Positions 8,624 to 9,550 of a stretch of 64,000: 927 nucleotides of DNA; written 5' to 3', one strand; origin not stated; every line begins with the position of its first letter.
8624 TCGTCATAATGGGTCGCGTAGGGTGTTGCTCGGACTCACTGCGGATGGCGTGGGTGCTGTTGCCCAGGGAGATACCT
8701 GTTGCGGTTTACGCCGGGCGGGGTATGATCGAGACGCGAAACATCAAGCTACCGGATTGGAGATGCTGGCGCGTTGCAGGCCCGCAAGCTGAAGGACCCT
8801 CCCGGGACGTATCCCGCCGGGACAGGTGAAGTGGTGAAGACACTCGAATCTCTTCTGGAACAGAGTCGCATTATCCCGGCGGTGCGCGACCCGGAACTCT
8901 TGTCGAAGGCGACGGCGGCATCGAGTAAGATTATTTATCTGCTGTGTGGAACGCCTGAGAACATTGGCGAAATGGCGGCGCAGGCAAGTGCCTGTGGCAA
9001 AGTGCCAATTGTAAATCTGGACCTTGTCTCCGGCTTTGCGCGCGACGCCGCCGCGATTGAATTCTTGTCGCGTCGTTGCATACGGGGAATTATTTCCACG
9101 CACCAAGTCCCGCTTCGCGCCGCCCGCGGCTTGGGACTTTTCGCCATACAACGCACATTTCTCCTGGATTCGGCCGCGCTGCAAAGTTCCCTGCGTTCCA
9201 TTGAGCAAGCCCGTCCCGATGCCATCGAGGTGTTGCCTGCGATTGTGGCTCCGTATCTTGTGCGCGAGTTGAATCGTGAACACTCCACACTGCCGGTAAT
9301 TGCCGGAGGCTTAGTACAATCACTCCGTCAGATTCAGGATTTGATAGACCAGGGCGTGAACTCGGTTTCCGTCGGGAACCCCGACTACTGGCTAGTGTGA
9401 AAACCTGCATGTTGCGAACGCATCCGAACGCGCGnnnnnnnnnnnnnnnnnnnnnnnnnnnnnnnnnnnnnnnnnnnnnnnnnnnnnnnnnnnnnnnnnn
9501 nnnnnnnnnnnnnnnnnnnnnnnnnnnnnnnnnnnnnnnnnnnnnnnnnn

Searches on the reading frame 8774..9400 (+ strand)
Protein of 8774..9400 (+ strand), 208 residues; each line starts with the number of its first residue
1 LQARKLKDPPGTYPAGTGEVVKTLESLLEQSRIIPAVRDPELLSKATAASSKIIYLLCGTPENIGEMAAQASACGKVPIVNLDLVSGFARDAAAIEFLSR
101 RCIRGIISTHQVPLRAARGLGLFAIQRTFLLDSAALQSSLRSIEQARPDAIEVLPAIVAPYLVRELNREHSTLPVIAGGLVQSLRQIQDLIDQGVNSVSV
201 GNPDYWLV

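Call 7: search_protein_families(library=pfam, proteins=[window:8774-9400:+])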
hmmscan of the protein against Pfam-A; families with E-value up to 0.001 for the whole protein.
window:8774-9400:+ (208 aa): 1 family
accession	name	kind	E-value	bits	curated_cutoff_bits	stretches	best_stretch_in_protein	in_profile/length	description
PF04309.18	G3P_antiterm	-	4.4e-47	160.1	27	1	33-206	1-173/173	Glycerol-3-phosphate responsive antiterminator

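Call 17: find_homologous_proteins(query=window:8831-9397:+)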
Query window:8831-9397:+ (189 aa): 694 proteins with E <= 0.001 among 1289 candidates; the best 120 are listed.
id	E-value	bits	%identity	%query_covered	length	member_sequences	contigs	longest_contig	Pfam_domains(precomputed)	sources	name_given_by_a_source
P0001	1.2e-106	372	95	100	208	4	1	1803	PF04309.19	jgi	jgi:glycerol uptake operon antiterminator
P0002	2.5e-105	368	95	100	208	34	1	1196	PF04309.19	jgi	jgi:glycerol uptake operon antiterminator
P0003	3.6e-105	367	93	100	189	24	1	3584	PF04309.19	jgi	jgi:glycerol uptake operon antiterminator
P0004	4.9e-105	367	94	99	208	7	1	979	PF04309.19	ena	-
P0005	9.3e-103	359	91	99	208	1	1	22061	PF04309.19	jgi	jgi:glycerol uptake operon antiterminator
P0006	2.9e-102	358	91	100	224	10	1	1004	PF04309.19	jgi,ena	-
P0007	3.5e-101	354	88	100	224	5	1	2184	PF04309.19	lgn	-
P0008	5.7e-100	350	89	99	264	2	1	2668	PF04309.19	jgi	-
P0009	1.9e-98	345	88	99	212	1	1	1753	PF04309.19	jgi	jgi:glycerol uptake operon antiterminator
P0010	1.4e-94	333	87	99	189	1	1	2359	PF04309.19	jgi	jgi:glycerol uptake operon antiterminator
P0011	2.4e-92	326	83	99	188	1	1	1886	PF04309.19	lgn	-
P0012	2.8e-92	325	81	99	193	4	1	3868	PF04309.19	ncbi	-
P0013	1.7e-87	310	77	98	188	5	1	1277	PF04309.19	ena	-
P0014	2.1e-84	300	80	99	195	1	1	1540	PF04309.19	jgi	-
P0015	2.5e-84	299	76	98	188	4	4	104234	PF04309.19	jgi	jgi:glycerol uptake operon antiterminator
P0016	7.3e-84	298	77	99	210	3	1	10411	PF04309.19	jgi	jgi:glycerol uptake operon antiterminator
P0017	4.0e-83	296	77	98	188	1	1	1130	PF04309.19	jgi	jgi:glycerol uptake operon antiterminator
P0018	4.2e-83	296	78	99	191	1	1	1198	PF04309.19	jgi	jgi:glycerol uptake operon antiterminator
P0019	4.2e-83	295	77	99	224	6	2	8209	PF04309.19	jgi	jgi:glycerol uptake operon antiterminator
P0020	9.6e-83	294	77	99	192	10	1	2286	PF04309.19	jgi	-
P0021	9.4e-68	246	65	98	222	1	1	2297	PF04309.19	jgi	jgi:glycerol uptake operon antiterminator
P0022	6.7e-66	240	63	99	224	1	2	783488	PF04309.19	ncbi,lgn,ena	-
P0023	2.7e-65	238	68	100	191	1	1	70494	PF04309.19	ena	-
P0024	3.8e-65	237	62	98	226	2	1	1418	PF04309.19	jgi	jgi:glycerol uptake operon antiterminator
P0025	4.2e-65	237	64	99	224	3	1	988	PF04309.19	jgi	jgi:glycerol uptake operon antiterminator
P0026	5.2e-65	237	61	98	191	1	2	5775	PF04309.19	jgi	jgi:glycerol uptake operon antiterminator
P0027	5.6e-65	237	64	98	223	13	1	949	PF04309.19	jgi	jgi:glycerol uptake operon antiterminator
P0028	6.0e-65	236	62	97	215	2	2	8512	PF04309.19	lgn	-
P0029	7.1e-65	236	62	99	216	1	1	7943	PF04309.19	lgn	-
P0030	7.6e-65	236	61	96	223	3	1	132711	PF04309.19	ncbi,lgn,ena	-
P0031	8.0e-65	236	62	96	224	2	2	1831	PF04309.19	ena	-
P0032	8.3e-65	236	62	96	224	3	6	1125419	PF04309.19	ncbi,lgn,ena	-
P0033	1.1e-64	236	61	98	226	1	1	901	PF04309.19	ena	-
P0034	1.5e-64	235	61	99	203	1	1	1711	PF04309.19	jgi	jgi:glycerol uptake operon antiterminator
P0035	1.9e-64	235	61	99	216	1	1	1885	PF04309.19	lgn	-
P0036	2.2e-64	235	63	98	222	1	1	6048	PF04309.19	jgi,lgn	jgi:glycerol uptake operon antiterminator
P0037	3.1e-64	234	59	99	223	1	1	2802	PF04309.19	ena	-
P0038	3.2e-64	234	63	91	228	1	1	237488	PF04309.19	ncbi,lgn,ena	-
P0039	3.8e-64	234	63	98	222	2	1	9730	PF04309.19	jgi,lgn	jgi:glycerol uptake operon antiterminator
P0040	5.2e-64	233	60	99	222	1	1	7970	PF04309.19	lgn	-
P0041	5.5e-64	233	61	99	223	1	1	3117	PF04309.19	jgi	jgi:glycerol uptake operon antiterminator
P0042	9.3e-64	233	60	99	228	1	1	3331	PF04309.19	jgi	jgi:glycerol uptake operon antiterminator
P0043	1.2e-63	232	59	99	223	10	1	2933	PF04309.19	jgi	jgi:glycerol uptake operon antiterminator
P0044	1.3e-63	232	61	96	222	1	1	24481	PF04309.19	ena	-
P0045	1.3e-63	232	61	98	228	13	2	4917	PF04309.19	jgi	jgi:glycerol uptake operon antiterminator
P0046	1.5e-63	232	59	99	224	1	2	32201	PF04309.19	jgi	jgi:glycerol uptake operon antiterminator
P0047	1.5e-63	232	60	99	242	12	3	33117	PF04309.19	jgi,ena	jgi:glycerol uptake operon antiterminator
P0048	1.5e-63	232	63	98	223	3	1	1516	PF04309.19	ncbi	-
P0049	2.1e-63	231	58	99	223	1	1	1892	PF04309.19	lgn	-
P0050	2.3e-63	231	59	98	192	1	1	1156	PF04309.19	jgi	jgi:glycerol uptake operon antiterminator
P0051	3.0e-63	231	61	98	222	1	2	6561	PF04309.19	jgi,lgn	jgi:glycerol uptake operon antiterminator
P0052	3.1e-63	231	58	99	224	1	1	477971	PF04309.19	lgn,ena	-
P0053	3.4e-63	231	63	98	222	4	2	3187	PF04309.19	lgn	-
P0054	4.9e-63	230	58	99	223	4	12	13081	PF04309.19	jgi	jgi:glycerol uptake operon antiterminator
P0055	5.3e-63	230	62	98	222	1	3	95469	PF04309.19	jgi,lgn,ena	-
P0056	5.6e-63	230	58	98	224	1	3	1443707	PF04309.19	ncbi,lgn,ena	ncbi:MAG: glycerol-3-phosphate responsive antiterminator [Candidatus Korobacteraceae bacterium]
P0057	5.7e-63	230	59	99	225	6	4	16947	PF04309.19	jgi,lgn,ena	jgi:glycerol uptake operon antiterminator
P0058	8.4e-63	229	63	98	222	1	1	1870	PF04309.19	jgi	jgi:glycerol uptake operon antiterminator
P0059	8.6e-63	229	62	98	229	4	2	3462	PF04309.19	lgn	-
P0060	9.3e-63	229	59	98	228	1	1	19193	PF04309.19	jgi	jgi:glycerol uptake operon antiterminator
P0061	9.7e-63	229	59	98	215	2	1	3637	PF04309.19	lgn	-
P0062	1.2e-62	229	59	96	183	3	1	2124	PF04309.19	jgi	jgi:glycerol uptake operon antiterminator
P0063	1.3e-62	229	59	96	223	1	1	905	PF04309.19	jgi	jgi:glycerol uptake operon antiterminator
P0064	1.4e-62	229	57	97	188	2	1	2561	PF04309.19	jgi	jgi:glycerol uptake operon antiterminator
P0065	1.4e-62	229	63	96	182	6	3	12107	PF04309.19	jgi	jgi:glycerol uptake operon antiterminator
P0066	1.4e-62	229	62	98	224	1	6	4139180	PF04309.19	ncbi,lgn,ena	-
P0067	1.6e-62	228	58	99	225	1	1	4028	PF04309.19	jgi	jgi:glycerol uptake operon antiterminator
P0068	2.0e-62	228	59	99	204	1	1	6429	PF04309.19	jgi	jgi:glycerol uptake operon antiterminator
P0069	2.0e-62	228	58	99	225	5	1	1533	PF04309.19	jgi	jgi:glycerol uptake operon antiterminator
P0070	2.1e-62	228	57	99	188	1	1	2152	PF04309.19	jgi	jgi:glycerol uptake operon antiterminator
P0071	2.2e-62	228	59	99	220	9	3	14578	PF04309.19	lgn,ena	-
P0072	2.6e-62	228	59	96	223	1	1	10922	PF04309.19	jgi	jgi:glycerol uptake operon antiterminator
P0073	3.3e-62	227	58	96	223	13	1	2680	PF04309.19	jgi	jgi:glycerol uptake operon antiterminator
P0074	3.8e-62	227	58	99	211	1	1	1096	PF04309.19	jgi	jgi:glycerol uptake operon antiterminator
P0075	5.9e-62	227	57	99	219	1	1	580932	PF04309.19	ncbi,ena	-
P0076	6.3e-62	227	59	96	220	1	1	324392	PF04309.19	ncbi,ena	-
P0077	8.4e-62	226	56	99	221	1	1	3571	PF04309.19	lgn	-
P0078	9.4e-62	226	56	99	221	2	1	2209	PF04309.19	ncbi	-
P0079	1.1e-61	226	57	98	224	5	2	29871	PF04309.19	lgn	-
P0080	1.2e-61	226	60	97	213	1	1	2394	PF04309.19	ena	-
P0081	1.2e-61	226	59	99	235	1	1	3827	PF04309.19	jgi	jgi:glycerol uptake operon antiterminator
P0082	1.8e-61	225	59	96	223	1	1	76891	PF04309.19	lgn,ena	-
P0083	2.5e-61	225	60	96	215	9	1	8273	PF04309.19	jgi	jgi:glycerol uptake operon antiterminator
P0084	2.5e-61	225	56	99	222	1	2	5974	PF04309.19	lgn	-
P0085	2.6e-61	225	57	99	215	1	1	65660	PF04309.19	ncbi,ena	-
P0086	2.7e-61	225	58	96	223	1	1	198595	PF04309.19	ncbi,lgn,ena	-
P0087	2.8e-61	224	57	99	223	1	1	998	PF04309.19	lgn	-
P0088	2.8e-61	224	58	99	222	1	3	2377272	PF04309.19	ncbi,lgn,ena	-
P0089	3.2e-61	224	58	98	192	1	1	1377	PF04309.19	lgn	-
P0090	3.8e-61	224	56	99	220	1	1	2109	PF04309.19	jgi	jgi:glycerol uptake operon antiterminator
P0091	3.9e-61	224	58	99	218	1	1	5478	PF04309.19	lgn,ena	-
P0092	5.0e-61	224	57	99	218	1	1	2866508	PF04309.19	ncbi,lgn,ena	-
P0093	5.0e-61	224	57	99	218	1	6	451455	PF04309.19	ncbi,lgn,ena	-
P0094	1.0e-60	223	58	97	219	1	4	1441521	PF04309.19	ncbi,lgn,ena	ncbi:MAG: glycerol-3-phosphate responsive antiterminator [Candidatus Korobacteraceae bacterium]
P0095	1.3e-60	222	58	95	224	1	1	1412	PF04309.19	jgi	jgi:glycerol uptake operon antiterminator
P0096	1.4e-60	222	58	99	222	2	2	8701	PF04309.19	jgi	-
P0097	2.2e-60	222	56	99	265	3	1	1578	PF04309.19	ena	-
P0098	2.3e-60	222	56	99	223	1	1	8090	PF04309.19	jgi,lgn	jgi:glycerol uptake operon antiterminator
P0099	2.9e-60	221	59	98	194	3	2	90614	PF04309.19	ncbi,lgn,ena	-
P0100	3.2e-60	221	56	98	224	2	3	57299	PF04309.19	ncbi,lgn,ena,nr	ncbi:MAG TPA: glycerol-3-phosphate responsive antiterminator [Bryocella sp.]|nr:glycerol-3-phosphate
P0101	4.0e-60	221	58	99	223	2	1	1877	PF04309.19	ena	-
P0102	5.0e-60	220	58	98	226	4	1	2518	PF04309.19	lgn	-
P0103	6.9e-60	220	60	98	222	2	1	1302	PF04309.19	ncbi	-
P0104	7.1e-60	220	60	98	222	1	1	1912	PF04309.19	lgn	-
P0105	8.3e-60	220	56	99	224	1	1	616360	PF04309.19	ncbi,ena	-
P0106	8.6e-60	220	55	99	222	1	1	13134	PF04309.19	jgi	jgi:glycerol uptake operon antiterminator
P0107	9.0e-60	220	59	96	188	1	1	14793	PF04309.19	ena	-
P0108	1.0e-59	219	57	96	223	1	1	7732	PF04309.19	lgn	-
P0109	1.0e-59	219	57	99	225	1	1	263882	PF04309.19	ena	-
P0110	1.1e-59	219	59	96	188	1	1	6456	PF04309.19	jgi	jgi:glycerol uptake operon antiterminator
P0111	1.3e-59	219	57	96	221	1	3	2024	PF04309.19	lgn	-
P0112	1.5e-59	219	59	96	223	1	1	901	PF04309.19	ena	-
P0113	1.6e-59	219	60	96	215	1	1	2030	PF04309.19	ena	-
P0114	1.7e-59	219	56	96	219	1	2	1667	PF04309.19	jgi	jgi:glycerol uptake operon antiterminator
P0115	2.3e-59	218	56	96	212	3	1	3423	PF04309.19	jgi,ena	jgi:glycerol uptake operon antiterminator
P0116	2.6e-59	218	58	96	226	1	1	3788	PF04309.19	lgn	-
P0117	3.7e-59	218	55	99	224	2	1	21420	PF04309.19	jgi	-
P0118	4.5e-59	217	57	96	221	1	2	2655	PF04309.19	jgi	jgi:glycerol uptake operon antiterminator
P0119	4.7e-59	217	55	99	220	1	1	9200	PF04309.19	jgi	-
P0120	6.6e-59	217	55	97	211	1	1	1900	PF04309.19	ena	-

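Call 18: find_encoding_contigs(protein=P0005, flank=6000, max_places=2)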
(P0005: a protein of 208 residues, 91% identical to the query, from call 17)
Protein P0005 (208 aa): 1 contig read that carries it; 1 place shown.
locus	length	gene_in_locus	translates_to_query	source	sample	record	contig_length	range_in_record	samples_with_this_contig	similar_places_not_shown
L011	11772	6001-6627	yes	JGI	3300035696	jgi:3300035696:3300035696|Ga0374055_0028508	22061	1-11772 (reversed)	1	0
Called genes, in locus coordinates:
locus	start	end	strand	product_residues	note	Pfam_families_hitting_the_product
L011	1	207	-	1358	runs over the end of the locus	PF01590:GAF, PF13185:GAF_2, PF00989:PAS, PF08448:PAS_4, PF13426:PAS_9, PF08447:PAS_3, PF00989:PAS, PF08447:PAS_3, +27 more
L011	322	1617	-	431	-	PF07690:MFS_1, PF03092:BT1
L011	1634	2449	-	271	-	PF05985:EutC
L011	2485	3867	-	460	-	PF06751:EutB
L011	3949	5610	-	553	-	PF00890:FAD_binding_2 (weak), PF01266:DAO, PF12831:FAD_oxidored (faint), PF16901:DAO_C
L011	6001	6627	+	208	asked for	PF04309:G3P_antiterm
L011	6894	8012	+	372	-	PF01547:SBP_bac_1, PF13416:SBP_bac_8, PF13531:SBP_bac_11, PF13343:SBP_bac_6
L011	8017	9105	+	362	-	PF00005:ABC_tran, PF13304:AAA_21 (faint), PF08402:TOBE_2 (weak)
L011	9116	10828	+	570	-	PF00528:BPD_transp_1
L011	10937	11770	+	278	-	?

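Call 19: find_encoding_contigs(protein=P0015, flank=6000, max_places=3)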
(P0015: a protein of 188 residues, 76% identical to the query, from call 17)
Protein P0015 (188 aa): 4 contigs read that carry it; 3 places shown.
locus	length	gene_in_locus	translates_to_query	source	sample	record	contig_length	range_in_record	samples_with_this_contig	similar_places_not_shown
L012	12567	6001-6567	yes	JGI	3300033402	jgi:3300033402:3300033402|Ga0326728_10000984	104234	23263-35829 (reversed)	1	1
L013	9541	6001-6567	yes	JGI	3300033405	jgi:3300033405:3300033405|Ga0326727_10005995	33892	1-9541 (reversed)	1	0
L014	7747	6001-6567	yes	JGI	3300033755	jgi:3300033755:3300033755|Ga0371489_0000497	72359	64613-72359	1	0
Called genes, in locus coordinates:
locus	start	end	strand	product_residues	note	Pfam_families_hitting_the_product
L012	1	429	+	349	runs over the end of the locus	PF01384:PHO4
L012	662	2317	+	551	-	PF01266:DAO, PF12831:FAD_oxidored (faint), PF16901:DAO_C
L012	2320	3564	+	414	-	PF02308:MgtC, PF13194:DUF4010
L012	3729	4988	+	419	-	PF07690:MFS_1, PF00083:Sugar_tr, PF12832:MFS_1_like (faint), PF07690:MFS_1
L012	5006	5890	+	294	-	-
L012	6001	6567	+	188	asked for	PF04309:G3P_antiterm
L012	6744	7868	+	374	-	PF13531:SBP_bac_11, PF01547:SBP_bac_1, PF13416:SBP_bac_8, PF13343:SBP_bac_6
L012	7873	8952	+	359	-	PF00005:ABC_tran, PF13304:AAA_21 (faint), PF08402:TOBE_2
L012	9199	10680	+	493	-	PF00528:BPD_transp_1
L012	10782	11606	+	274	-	PF00702:Hydrolase, PF13344:Hydrolase_6, PF13419:HAD_2 (faint), PF13242:Hydrolase_like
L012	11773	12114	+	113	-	PF01329:Pterin_4a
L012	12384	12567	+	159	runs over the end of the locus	PF04173:DoxD (faint), PF07291:MauE (weak), PF07681:DoxX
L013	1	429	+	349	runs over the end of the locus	PF01384:PHO4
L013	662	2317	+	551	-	PF01266:DAO, PF12831:FAD_oxidored (faint), PF16901:DAO_C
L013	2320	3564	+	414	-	PF02308:MgtC, PF13194:DUF4010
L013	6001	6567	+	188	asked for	PF04309:G3P_antiterm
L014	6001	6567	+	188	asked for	PF04309:G3P_antiterm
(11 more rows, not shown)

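Call 20: find_encoding_contigs(protein=P0023, flank=6000, max_places=2)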
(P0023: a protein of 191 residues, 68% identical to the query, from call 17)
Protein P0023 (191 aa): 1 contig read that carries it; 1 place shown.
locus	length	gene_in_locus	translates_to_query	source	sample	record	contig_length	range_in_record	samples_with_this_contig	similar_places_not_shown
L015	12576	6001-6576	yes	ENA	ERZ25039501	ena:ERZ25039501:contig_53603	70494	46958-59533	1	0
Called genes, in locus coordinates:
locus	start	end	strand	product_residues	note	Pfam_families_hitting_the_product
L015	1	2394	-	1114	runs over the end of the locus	PF13185:GAF_2, PF01590:GAF, PF00989:PAS, PF08448:PAS_4, PF13426:PAS_9, PF08447:PAS_3, PF00989:PAS, PF08447:PAS_3, +24 more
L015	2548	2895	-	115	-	PF03092:BT1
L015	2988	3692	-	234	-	-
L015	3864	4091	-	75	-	PF16901:DAO_C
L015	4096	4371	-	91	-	PF16901:DAO_C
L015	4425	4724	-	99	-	PF01266:DAO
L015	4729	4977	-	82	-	PF01266:DAO (weak)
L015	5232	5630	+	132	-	-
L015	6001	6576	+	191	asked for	PF04309:G3P_antiterm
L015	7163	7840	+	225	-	PF01547:SBP_bac_1, PF13416:SBP_bac_8, PF13343:SBP_bac_6, PF13531:SBP_bac_11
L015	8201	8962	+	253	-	PF00005:ABC_tran, PF08402:TOBE_2 (weak)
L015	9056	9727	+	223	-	PF00528:BPD_transp_1 (weak)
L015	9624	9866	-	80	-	-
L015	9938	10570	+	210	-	PF00528:BPD_transp_1 (weak)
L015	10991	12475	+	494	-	PF00083:Sugar_tr, PF07690:MFS_1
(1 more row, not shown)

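Call 27: find_related_loci(query=A1, collection=genome_contigs, flank=10000)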
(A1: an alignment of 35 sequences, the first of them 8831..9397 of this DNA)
Query A1 (189 aa) in genome_contigs; peptide patterns used: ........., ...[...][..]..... (x = any residue, [..] = any of these).
83 stretches matched a pattern; 51 encode a relative of the query (tblastn E <= 1e-3); 50 distinct loci.
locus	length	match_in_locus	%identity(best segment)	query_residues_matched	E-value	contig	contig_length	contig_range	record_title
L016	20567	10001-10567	96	1-189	3e-117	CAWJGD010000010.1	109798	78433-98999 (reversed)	MAG: uncultured Acidobacteriota bacterium isolate MFD05377.bin.2.28 genome assembly, contig: contig_135299, whole genome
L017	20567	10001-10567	96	1-189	9e-117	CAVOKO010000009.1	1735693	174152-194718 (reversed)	MAG: uncultured Acidobacteriota bacterium isolate MFD00082.bin.1.133 genome assembly, contig: contig_7176, whole genome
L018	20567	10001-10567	93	1-189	2e-113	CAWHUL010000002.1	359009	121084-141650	MAG: uncultured Acidobacteriota bacterium isolate MFD06435.bin.2.146 genome assembly, contig: contig_21834, whole genome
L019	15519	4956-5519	94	2-189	8e-113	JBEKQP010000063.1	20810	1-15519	MAG: Candidatus Korobacteraceae bacterium isolate SPRUCE 490 SPRUCE_490_63, whole genome shotgun sequence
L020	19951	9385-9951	93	1-189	1e-111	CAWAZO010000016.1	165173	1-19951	MAG: uncultured Acidobacteriota bacterium isolate MFD05512.bin.2.27 genome assembly, contig: contig_41281, whole genome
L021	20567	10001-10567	90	1-189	1e-109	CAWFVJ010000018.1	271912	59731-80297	MAG: uncultured Acidobacteriota bacterium isolate MFD05377.bin.1.184 genome assembly, contig: contig_64704, whole genome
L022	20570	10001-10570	77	2-188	7e-93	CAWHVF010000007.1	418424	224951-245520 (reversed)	MAG: uncultured Acidobacteriota bacterium isolate MFD04492.bin.2.129 genome assembly, contig: contig_38066, whole genome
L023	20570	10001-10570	77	2-188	4e-92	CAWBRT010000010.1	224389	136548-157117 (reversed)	MAG: uncultured Acidobacteriota bacterium isolate MFD01231.bin.2.76 genome assembly, contig: contig_26570, whole genome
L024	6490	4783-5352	77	2-188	2e-91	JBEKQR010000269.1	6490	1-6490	MAG: Candidatus Korobacteraceae bacterium isolate SPRUCE 492 SPRUCE_492_269, whole genome shotgun sequence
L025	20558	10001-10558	63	3-188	1e-72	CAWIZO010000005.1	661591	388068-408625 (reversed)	MAG: Terriglobia bacterium isolate MFD00964.bin.1.268 genome assembly, contig: contig_25170, whole genome shotgun sequen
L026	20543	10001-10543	61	8-188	1e-72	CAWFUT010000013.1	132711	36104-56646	MAG: uncultured Acidobacteriaceae bacterium isolate MFD09495.bin.1.128 genome assembly, contig: contig_15303, whole geno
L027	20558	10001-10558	64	3-188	1e-72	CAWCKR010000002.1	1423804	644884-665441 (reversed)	MAG: Terriglobia bacterium isolate MFD01872.bin.1.96 genome assembly, contig: contig_2657, whole genome shotgun sequence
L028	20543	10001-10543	62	8-188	4e-72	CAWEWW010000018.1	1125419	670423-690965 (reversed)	MAG: uncultured Acidobacteriaceae bacterium isolate MFD05512.bin.1.252 genome assembly, contig: contig_8234, whole genom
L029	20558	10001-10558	62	3-188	1e-70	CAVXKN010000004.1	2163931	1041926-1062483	MAG: uncultured Acidobacteriota bacterium isolate MFD09567.bin.1.66 genome assembly, contig: contig_34248, whole genome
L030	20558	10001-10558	59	3-188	2e-70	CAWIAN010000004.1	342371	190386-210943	MAG: uncultured Acidobacteriaceae bacterium isolate MFD04463.bin.1.248 genome assembly, contig: contig_51456, whole geno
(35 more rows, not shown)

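Call 53: search_solved_structures(query=window:8831-9397:+, max_evalue=0.001, show_alignments=3)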
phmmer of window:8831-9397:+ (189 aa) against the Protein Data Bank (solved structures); distinct sequences matched with E-value up to 0.001: 2.
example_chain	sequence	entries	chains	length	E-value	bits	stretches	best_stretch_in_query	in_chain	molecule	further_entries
3kts_A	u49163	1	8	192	2.6e-22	82.9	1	9-187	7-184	Glycerol uptake operon antiterminator regulatory protein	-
1vkf_A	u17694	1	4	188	6e-12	49.2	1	53-187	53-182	glycerol uptake operon antiterminator-related protein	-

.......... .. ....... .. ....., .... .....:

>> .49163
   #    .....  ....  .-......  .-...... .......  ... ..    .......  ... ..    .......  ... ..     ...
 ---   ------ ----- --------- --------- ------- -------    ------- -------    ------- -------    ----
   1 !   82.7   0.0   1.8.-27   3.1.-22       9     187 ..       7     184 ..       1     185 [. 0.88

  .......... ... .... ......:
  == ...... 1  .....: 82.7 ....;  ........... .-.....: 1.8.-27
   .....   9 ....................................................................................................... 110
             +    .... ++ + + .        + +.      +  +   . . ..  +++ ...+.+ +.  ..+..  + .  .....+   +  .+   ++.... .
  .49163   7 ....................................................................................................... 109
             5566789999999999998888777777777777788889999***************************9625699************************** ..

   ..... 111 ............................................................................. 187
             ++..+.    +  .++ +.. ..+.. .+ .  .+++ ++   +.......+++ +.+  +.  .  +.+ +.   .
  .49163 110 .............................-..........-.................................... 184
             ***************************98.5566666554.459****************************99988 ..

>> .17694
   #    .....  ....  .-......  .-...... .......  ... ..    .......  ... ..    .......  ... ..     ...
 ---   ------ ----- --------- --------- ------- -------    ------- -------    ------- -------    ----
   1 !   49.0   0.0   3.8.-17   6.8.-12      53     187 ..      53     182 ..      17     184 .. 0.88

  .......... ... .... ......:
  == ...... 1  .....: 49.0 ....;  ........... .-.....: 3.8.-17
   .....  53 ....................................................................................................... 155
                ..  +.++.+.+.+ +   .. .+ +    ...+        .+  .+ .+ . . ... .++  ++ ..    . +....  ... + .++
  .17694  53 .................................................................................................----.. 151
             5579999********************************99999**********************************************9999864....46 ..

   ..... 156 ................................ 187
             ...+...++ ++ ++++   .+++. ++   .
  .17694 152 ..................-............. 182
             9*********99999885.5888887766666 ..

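Call 79: search_protein_families(library=ncbifam, proteins=[window:8831-9400:+], max_evalue=0.00001)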
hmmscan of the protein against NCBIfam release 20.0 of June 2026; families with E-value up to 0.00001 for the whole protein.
window:8831-9400:+ (189 aa): 0 families
